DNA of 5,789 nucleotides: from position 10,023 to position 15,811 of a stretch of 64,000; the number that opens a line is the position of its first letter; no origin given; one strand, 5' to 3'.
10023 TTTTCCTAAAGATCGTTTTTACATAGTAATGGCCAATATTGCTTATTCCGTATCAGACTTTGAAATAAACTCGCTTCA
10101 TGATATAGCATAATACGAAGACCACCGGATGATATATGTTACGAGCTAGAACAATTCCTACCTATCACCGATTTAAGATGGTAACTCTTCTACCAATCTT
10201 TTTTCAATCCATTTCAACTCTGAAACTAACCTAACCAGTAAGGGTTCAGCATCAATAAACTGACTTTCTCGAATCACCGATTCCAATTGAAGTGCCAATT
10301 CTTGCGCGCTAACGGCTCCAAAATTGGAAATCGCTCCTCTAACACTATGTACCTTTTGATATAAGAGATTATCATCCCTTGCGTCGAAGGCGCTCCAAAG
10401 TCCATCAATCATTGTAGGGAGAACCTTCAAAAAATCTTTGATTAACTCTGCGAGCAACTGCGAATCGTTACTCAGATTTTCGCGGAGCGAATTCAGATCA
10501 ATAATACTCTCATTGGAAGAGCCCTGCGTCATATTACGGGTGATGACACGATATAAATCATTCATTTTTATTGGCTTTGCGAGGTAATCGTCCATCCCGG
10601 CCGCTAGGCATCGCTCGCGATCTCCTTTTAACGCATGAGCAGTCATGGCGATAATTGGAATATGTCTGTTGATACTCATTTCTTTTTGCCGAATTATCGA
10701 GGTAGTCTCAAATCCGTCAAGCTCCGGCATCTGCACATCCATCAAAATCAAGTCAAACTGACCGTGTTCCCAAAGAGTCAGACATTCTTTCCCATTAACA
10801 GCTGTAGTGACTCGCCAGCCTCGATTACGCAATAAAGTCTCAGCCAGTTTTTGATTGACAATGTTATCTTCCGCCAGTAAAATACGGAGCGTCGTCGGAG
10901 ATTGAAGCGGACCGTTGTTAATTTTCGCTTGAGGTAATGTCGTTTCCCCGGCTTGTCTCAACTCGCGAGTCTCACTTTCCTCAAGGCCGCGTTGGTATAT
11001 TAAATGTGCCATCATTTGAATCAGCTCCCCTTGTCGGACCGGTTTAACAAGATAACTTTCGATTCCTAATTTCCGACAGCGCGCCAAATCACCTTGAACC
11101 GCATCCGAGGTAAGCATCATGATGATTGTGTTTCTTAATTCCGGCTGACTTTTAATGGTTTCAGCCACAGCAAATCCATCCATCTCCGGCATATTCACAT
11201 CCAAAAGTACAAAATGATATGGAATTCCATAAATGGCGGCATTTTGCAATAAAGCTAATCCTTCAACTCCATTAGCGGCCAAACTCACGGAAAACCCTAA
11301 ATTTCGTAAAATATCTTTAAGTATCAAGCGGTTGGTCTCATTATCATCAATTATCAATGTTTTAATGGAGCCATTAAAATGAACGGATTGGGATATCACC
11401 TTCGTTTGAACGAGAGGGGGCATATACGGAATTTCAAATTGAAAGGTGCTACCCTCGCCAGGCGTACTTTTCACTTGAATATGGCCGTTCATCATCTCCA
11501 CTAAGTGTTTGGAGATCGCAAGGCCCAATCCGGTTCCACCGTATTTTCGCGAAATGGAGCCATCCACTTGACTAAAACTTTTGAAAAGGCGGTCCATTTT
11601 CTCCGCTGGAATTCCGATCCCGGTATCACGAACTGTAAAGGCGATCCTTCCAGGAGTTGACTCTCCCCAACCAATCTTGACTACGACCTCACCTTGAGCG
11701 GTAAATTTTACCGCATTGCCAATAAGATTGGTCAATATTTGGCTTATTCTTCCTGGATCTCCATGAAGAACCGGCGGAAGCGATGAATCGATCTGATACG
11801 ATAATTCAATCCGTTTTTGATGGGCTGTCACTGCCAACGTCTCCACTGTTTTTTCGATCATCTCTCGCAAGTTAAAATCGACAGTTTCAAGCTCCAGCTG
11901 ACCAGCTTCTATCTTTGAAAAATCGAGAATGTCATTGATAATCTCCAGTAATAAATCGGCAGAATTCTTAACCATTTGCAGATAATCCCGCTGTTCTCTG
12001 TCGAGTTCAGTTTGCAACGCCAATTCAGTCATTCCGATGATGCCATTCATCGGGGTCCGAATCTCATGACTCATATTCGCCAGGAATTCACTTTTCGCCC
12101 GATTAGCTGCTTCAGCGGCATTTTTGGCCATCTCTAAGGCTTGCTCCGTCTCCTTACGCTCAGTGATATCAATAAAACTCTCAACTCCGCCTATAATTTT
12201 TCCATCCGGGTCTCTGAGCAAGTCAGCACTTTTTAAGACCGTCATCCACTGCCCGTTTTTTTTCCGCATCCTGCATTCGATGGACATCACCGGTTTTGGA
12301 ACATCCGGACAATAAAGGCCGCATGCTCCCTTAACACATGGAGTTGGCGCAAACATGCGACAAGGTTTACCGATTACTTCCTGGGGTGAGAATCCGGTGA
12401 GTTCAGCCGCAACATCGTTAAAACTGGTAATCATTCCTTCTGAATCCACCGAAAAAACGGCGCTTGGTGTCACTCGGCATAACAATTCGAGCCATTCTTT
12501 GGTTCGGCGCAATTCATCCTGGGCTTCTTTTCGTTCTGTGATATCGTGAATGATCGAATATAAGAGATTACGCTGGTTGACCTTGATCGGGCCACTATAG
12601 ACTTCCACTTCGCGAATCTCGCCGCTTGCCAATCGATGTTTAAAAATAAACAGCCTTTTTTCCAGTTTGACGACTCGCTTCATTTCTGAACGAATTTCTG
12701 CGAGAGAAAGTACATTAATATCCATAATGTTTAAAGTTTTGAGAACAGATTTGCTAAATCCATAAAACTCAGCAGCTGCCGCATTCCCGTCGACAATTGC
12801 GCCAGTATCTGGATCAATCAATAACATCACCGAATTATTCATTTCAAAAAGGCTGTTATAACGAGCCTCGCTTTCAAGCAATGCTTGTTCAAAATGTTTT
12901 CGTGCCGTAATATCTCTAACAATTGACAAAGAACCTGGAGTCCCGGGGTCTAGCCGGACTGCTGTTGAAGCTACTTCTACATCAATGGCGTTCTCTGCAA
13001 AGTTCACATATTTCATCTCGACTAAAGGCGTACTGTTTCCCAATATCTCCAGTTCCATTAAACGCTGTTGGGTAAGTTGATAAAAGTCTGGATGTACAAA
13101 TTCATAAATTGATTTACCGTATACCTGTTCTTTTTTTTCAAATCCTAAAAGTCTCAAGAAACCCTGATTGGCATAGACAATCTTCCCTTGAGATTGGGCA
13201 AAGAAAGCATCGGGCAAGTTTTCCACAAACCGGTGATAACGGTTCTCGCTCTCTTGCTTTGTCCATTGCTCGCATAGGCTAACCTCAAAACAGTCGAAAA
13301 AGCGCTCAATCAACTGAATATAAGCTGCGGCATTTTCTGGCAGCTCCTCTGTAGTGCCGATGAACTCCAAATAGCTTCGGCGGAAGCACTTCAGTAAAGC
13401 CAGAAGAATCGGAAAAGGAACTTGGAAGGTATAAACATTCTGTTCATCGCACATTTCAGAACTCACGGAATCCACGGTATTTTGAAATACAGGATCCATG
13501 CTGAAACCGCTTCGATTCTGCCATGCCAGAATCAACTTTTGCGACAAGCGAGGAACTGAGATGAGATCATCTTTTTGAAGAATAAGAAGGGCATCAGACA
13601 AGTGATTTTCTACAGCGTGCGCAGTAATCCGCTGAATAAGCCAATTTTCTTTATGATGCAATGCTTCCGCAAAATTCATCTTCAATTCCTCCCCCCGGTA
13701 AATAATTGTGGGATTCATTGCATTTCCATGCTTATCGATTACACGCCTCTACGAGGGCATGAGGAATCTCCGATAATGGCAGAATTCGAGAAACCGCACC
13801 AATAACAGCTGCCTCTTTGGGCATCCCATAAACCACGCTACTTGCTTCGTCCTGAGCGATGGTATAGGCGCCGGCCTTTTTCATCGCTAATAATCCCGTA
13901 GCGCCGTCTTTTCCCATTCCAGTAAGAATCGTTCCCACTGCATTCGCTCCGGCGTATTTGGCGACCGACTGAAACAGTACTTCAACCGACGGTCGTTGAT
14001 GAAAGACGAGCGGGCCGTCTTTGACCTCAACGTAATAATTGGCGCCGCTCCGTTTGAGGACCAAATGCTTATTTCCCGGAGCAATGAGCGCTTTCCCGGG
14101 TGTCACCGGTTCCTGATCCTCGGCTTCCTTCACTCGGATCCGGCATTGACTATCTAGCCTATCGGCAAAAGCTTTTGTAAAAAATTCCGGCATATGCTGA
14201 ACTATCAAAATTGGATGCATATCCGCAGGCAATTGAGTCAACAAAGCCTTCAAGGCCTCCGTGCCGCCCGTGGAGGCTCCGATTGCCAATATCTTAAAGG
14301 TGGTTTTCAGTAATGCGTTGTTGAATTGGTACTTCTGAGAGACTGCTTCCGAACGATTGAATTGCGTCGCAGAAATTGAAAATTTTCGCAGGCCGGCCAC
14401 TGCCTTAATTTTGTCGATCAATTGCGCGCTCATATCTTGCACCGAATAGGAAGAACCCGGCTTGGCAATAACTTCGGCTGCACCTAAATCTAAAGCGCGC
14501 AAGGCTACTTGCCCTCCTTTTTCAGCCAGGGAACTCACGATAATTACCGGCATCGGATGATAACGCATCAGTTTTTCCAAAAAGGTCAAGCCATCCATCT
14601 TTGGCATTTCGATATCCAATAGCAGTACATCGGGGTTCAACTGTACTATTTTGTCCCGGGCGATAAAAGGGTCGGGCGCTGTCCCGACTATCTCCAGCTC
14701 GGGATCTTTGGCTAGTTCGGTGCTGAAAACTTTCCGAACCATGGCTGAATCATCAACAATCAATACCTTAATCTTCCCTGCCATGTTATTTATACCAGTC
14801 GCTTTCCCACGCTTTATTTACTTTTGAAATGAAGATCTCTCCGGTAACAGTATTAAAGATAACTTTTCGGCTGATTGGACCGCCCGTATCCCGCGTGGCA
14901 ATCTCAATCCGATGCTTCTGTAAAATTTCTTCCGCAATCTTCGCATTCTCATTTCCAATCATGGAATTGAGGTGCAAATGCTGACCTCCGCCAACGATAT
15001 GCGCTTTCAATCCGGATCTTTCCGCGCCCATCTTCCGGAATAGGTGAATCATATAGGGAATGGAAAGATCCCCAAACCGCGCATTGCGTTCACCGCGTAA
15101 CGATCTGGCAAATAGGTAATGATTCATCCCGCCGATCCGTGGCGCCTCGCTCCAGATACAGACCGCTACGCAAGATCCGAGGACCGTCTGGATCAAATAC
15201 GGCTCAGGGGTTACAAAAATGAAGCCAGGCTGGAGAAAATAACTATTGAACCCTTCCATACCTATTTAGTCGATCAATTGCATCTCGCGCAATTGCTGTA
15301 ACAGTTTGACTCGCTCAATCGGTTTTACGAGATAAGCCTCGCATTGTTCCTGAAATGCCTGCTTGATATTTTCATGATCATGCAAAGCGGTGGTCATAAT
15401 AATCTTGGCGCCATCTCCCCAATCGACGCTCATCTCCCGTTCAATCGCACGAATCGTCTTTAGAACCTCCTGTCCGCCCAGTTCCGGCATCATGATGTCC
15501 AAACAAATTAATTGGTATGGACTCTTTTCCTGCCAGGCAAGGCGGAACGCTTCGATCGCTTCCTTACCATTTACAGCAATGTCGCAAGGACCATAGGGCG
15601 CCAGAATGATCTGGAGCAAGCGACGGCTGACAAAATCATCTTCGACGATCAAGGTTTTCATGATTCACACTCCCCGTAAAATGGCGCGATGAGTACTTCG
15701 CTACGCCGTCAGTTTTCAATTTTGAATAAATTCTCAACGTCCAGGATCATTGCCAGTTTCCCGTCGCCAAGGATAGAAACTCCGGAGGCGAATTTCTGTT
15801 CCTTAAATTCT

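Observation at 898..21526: Two tandem chemosensory modules, each followed by a soluble multi-PAS hybrid kinase with an Hpt domain; one module lacks an MCP and ends in a LuxR-type DNA-binding regulator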

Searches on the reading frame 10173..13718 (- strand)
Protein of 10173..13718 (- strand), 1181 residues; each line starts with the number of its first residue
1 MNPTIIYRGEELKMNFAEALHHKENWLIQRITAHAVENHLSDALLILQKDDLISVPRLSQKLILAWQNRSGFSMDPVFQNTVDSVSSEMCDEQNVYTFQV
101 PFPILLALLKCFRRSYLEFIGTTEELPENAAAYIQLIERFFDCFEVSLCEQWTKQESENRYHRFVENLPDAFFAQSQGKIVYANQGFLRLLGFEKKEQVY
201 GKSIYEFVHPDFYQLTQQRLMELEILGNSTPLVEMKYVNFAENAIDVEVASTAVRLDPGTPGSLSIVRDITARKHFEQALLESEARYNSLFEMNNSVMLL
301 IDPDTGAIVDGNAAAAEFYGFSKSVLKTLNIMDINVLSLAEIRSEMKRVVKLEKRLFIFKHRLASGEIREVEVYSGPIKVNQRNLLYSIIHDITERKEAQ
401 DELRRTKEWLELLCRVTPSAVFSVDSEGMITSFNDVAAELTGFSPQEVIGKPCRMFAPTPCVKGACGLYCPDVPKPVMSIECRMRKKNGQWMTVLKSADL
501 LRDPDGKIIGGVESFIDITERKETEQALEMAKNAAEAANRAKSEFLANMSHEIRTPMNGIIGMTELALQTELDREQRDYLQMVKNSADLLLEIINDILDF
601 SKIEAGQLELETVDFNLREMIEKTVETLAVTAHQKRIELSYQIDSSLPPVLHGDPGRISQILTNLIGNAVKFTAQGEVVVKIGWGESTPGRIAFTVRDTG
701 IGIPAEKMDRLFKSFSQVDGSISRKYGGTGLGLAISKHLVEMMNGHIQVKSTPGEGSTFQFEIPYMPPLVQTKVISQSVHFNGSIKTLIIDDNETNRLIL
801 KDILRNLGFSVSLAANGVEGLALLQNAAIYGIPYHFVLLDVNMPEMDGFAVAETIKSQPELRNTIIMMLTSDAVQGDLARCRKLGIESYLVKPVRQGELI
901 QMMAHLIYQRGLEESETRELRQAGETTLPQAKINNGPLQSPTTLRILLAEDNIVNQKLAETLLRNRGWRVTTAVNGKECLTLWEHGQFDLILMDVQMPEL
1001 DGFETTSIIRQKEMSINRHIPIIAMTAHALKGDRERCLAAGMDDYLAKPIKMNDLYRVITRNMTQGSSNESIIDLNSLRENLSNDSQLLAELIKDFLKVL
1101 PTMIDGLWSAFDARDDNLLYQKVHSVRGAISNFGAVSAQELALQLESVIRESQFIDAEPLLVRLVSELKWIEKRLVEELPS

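Call 3: search_protein_families(library=pfam, proteins=[window:10173-13718:-])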
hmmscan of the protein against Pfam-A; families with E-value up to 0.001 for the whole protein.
window:10173-13718:- (1181 aa): 10 families
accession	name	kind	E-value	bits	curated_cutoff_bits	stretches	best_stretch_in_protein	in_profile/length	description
PF00072.30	Response_reg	-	5.8e-52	175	30.2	2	946-1059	1-110/111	Response regulator receiver domain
PF13426.13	PAS_9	-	9.9e-34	116.2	27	3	418-520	1-103/103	PAS domain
PF02518.31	HATPase_c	-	1e-31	110.1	26.4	1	653-765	1-109/111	Histidine kinase-, DNA gyrase B-, and HSP90-like ATPase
PF08448.16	PAS_4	-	9.7e-23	81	23.1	2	417-523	4-110/110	PAS fold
PF00512.31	HisKA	-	1.1e-22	80.2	26.9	1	541-606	1-66/66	His Kinase A (phospho-acceptor) domain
PF00989.32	PAS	-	2.1e-22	79.7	22.6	2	160-270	2-113/113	PAS fold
PF13188.13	PAS_8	-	2.4e-18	65.8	21.8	1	159-210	1-52/65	PAS domain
PF08447.18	PAS_3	-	2.3e-10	41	25.6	0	477-509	51-83/89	PAS fold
PF01627.28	Hpt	-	9e-08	32.7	24.6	1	1091-1167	1-77/84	Hpt domain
PF24820.1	Diguanyl_cycl_sensor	-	4.5e-05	23.8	28.1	0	419-456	7-44/109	Diguanylate cyclase-like sensor domain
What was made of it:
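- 10173..13718 (-): HK1, soluble PASx3-HisKA-HATPase-REC-REC-Hpt phosphorelay kinase. Pfam (call 3).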

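Call 8: find_related_loci(query=window:10173-13718:-, collection=genome_contigs, flank=10000)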
Query window:10173-13718:- (1181 aa) in genome_contigs; peptide patterns used: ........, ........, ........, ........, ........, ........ (x = any residue, [..] = any of these).
600 stretches matched a pattern (row limit reached: there are more); 589 encode a relative of the query (tblastn E <= 1e-3); the best 80 are kept; 80 distinct loci.
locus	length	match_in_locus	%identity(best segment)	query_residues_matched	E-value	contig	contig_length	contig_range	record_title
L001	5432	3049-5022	46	526-1172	4e-174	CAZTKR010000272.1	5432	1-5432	MAG TPA_asm: uncultured bacterium isolate binchicken_co334_18 genome assembly, contig: NODE_30429_length_5432_cov_4.8285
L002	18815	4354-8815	36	159-1175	2e-160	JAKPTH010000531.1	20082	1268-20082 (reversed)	MAG: bacterium isolate JPNA_metabat.86 k141_513168, whole genome shotgun sequence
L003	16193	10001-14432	42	491-1175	3e-159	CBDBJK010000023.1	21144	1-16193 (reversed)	MAG: Dehalococcoidia bacterium isolate faae4e5b-80d9-4cfe-9cbd-97dc395bf251 genome assembly, contig: contig_23, whole ge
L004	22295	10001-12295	40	394-1148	5e-156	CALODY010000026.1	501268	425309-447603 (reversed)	MAG: Pirellulaceae bacterium isolate HOU_bin.0020 genome assembly, contig: contig_3687, whole genome shotgun sequence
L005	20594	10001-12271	39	387-1135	4e-156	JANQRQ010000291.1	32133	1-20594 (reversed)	MAG: Planctomycetaceae bacterium isolate IP29b_bin.70 k99_1943622, whole genome shotgun sequence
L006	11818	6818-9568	40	158-1061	2e-179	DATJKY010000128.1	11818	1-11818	MAG TPA_asm: Terriglobia bacterium isolate SMAG_U15605 k141_3980538, whole genome shotgun sequence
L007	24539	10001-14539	35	157-1175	5e-155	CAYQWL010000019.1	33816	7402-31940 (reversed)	MAG TPA_asm: uncultured bacterium isolate SRP263991_co4_139 genome assembly, contig: NODE_1444_length_33816_cov_5.452682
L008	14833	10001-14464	36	159-1175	2e-161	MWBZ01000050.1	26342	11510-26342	MAG: bacterium ADurb.Bin243 isolate ADurb.Bin243 BWY32_contig000050, whole genome shotgun sequence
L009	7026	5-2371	50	534-1063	6e-150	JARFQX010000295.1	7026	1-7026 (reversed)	MAG: Rubripirellula sp. isolate MAG_Ve_Sed_35 k141_7196671, whole genome shotgun sequence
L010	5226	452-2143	49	527-1061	7e-149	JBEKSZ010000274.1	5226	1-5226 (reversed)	MAG: Candidatus Acidiferrum sp. isolate SPRUCE 546 SPRUCE_546_274, whole genome shotgun sequence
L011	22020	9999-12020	41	385-1064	1e-142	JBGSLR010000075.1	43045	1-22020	MAG: Desulfobacterales bacterium isolate JTS-AC21 k141_1912946, whole genome shotgun sequence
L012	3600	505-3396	36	121-1074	7e-149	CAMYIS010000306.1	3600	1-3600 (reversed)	MAG: uncultured Woeseiaceae bacterium isolate FCS_Gamma_093 genome assembly, contig: scaffold_17402, whole genome shotgu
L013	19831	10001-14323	36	155-1063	3e-150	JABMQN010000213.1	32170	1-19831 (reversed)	MAG: Chloroflexota bacterium isolate bin.164 k141_5684004, whole genome shotgun sequence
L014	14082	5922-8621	45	485-1175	2e-141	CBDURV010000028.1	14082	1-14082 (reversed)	MAG TPA_asm: uncultured bacterium isolate SRR22302373_concoct_129 genome assembly, contig: ERZ25073596.1413, whole genom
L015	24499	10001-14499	39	154-1179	3e-128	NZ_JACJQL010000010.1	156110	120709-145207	Nostoc parmelioides FACHB-3921 contig10, whole genome shotgun sequence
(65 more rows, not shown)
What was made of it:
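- Tried and rejected: Genome scan with HK1 (call 8).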

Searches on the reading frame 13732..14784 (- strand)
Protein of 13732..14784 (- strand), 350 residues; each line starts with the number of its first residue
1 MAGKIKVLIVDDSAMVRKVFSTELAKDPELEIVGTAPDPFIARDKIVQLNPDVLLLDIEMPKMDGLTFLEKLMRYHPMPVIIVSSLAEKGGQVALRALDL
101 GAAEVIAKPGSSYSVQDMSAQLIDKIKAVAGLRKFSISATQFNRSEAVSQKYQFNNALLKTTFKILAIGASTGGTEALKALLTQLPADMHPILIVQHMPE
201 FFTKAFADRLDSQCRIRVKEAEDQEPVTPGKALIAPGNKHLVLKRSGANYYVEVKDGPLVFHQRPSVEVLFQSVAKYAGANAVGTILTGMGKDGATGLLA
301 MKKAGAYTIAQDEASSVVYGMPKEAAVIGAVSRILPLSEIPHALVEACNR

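Call 3: search_protein_families(library=pfam, proteins=[window:13732-14784:-])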
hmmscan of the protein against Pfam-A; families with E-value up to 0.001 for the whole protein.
window:13732-14784:- (350 aa): 2 families
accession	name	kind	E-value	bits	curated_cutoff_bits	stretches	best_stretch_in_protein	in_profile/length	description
PF01339.22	CheB_methylest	-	8e-66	221.5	24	1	167-344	2-174/174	CheB methylesterase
PF00072.30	Response_reg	-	1.5e-20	73.8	30.2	1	7-111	1-102/111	Response regulator receiver domain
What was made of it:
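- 13732..14784 (-): cheB1 methylesterase. Pfam Response_reg + CheB_methylest (call 3).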

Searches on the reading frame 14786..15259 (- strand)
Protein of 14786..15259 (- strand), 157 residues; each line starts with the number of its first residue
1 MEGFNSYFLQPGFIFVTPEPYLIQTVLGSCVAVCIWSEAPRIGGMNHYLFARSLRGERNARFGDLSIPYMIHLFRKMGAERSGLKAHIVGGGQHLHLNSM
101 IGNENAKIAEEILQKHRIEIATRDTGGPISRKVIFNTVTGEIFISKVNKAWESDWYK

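Call 3: search_protein_families(library=pfam, proteins=[window:14786-15259:-])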
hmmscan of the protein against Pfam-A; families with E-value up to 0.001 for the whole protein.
window:14786-15259:- (157 aa): 1 family
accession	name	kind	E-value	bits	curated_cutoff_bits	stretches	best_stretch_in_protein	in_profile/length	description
PF03975.18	CheD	-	7.8e-22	77.9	25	1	57-145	14-107/108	CheD chemotactic sensory transduction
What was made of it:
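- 14786..15259 (-): cheD1 deamidase. Pfam CheD E=8e-22 (call 3).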

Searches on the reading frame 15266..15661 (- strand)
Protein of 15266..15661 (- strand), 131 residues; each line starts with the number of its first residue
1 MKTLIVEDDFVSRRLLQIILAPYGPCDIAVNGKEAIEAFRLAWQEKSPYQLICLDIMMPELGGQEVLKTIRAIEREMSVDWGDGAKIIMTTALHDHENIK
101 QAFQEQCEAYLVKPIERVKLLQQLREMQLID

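Call 3: search_protein_families(library=pfam, proteins=[window:15266-15661:-])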
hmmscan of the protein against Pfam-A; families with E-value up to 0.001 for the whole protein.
window:15266-15661:- (131 aa): 1 family
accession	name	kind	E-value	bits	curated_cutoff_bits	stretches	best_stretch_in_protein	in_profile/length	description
PF00072.30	Response_reg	-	2.5e-16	60.3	30.2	1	4-124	2-110/111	Response regulator receiver domain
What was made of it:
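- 15266..15661 (-): REC131, single-domain receiver of the REC13x subfamily (not canonical CheY). Pfam Response_reg (call 3).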
